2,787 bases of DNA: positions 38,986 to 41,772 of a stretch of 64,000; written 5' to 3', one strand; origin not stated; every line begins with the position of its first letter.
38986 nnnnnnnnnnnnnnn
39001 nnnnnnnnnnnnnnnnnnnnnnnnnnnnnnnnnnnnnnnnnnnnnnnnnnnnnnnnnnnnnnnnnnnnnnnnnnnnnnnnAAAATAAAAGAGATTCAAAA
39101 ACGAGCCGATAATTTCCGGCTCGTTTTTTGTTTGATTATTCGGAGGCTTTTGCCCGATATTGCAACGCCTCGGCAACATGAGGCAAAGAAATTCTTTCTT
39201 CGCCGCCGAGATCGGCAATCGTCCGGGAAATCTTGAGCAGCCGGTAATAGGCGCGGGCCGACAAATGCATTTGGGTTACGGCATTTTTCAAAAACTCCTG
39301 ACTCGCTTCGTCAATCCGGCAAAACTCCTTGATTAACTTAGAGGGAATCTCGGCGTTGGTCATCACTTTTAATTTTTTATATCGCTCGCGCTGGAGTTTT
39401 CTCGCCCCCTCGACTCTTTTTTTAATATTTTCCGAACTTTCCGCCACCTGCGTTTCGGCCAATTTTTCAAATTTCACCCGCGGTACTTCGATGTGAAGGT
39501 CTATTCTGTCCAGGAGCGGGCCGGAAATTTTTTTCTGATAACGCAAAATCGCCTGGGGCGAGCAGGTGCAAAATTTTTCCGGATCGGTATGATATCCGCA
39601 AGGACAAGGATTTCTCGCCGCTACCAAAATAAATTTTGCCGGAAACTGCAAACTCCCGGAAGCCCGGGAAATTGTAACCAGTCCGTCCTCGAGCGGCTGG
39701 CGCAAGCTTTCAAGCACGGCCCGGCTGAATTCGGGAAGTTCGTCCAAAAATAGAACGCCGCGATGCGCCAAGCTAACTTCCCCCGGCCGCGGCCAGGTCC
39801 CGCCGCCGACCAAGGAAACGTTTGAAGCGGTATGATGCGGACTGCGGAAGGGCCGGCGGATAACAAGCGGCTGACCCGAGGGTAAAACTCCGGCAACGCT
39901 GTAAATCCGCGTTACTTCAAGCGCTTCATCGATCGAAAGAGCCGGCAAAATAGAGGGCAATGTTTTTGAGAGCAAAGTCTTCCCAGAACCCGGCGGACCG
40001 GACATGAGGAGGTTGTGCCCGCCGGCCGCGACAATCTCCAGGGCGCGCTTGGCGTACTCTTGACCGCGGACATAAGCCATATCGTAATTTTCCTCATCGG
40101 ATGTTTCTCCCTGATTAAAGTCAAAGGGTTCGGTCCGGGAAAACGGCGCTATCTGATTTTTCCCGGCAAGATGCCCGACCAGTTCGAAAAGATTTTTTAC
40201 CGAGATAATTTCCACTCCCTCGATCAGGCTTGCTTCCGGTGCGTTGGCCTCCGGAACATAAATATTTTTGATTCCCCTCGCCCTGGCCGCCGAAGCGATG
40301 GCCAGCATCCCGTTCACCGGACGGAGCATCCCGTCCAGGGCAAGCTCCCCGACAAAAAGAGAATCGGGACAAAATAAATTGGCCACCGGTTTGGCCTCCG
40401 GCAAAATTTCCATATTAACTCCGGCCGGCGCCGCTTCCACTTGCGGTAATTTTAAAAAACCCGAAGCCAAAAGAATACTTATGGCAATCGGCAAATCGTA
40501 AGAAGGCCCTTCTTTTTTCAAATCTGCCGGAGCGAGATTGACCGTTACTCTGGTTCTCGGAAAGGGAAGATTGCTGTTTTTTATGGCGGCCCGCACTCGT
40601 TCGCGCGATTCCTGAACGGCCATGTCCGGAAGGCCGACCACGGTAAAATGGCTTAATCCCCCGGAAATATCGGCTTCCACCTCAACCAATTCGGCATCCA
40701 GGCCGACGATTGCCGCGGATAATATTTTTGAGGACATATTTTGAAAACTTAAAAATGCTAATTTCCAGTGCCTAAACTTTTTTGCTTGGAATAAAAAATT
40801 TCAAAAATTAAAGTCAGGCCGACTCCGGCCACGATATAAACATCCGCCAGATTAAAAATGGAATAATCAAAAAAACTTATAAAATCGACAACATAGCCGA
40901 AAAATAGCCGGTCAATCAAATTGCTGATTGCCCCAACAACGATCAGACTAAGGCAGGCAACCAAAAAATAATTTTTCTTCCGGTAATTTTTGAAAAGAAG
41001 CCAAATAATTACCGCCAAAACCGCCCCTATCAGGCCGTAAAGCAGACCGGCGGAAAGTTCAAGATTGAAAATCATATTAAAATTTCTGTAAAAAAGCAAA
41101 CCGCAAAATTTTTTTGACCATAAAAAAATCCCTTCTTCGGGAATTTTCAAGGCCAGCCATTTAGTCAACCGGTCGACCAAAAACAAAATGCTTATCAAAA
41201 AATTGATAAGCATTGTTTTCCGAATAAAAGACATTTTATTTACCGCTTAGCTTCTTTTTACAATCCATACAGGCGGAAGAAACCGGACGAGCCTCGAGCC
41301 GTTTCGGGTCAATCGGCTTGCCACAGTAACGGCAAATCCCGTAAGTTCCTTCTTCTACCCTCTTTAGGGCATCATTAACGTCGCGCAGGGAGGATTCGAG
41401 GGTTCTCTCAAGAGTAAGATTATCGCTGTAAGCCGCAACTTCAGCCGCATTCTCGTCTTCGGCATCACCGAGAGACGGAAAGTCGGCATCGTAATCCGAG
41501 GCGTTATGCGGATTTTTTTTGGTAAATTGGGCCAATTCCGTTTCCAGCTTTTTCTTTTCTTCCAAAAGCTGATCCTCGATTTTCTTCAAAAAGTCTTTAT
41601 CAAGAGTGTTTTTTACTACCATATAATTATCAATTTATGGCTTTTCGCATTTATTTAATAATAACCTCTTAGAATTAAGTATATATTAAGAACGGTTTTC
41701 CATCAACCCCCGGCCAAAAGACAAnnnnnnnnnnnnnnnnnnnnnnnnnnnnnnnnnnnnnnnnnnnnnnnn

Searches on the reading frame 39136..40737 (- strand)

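Call 22: search_protein_families(library=pfam, proteins=[window:39136-40737:-], max_evalue=0.001)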
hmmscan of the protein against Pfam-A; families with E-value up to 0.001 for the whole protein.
window:39136-40737:- (533 aa): 7 families
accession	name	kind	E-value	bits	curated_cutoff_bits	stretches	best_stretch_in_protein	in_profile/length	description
PF01078.27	Mg_chelatase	-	4.4e-93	310.8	20.3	1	219-425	1-206/207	Magnesium chelatase, subunit ChlI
PF13541.12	ChlI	-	1.9e-41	141.2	27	1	20-165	1-121/121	Subunit ChlI of Mg-chelatase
PF13335.12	Mg_chelatase_C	-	9.9e-32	109.8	26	1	433-528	2-94/94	Magnesium chelatase, subunit ChlI C-terminal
PF07728.20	AAA_5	-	4.5e-07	30.4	22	0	325-379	66-125/139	AAA domain (dynein-related subfamily)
PF00493.29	MCM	-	8.2e-06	25.5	23.3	1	318-416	114-202/224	MCM P-loop domain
PF00158.32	Sigma54_activat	-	2.9e-05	24.3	20.2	0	316-374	84-140/168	Sigma-54 interaction domain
PF05496.18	RuvB_N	-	0.00083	19.6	27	0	322-361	81-120/159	Holliday junction DNA helicase RuvB P-loop domain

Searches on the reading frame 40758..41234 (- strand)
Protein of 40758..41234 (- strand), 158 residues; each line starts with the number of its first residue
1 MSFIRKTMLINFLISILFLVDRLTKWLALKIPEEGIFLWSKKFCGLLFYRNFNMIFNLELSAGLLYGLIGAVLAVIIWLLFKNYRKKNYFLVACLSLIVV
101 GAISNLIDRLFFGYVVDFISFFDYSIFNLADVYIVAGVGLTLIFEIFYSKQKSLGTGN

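Call 22: search_protein_families(library=pfam, proteins=[window:40758-41234:-], max_evalue=0.001)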
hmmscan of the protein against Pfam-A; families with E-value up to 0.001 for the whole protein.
window:40758-41234:- (158 aa): 1 family
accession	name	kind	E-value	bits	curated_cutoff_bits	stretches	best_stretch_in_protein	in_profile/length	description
PF01252.23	Peptidase_A8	-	1e-25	91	25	1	14-146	2-141/142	Signal peptidase (SPase) II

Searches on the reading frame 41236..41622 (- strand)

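Call 22: search_protein_families(library=pfam, proteins=[window:41236-41622:-], max_evalue=0.001)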
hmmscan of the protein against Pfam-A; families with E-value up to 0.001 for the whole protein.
window:41236-41622:- (128 aa): 1 family
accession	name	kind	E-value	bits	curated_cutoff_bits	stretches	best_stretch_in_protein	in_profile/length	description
PF01258.23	zf-dskA_traR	-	1.5e-08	35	24.9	1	92-124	1-33/36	Prokaryotic dksA/traR C4-type zinc finger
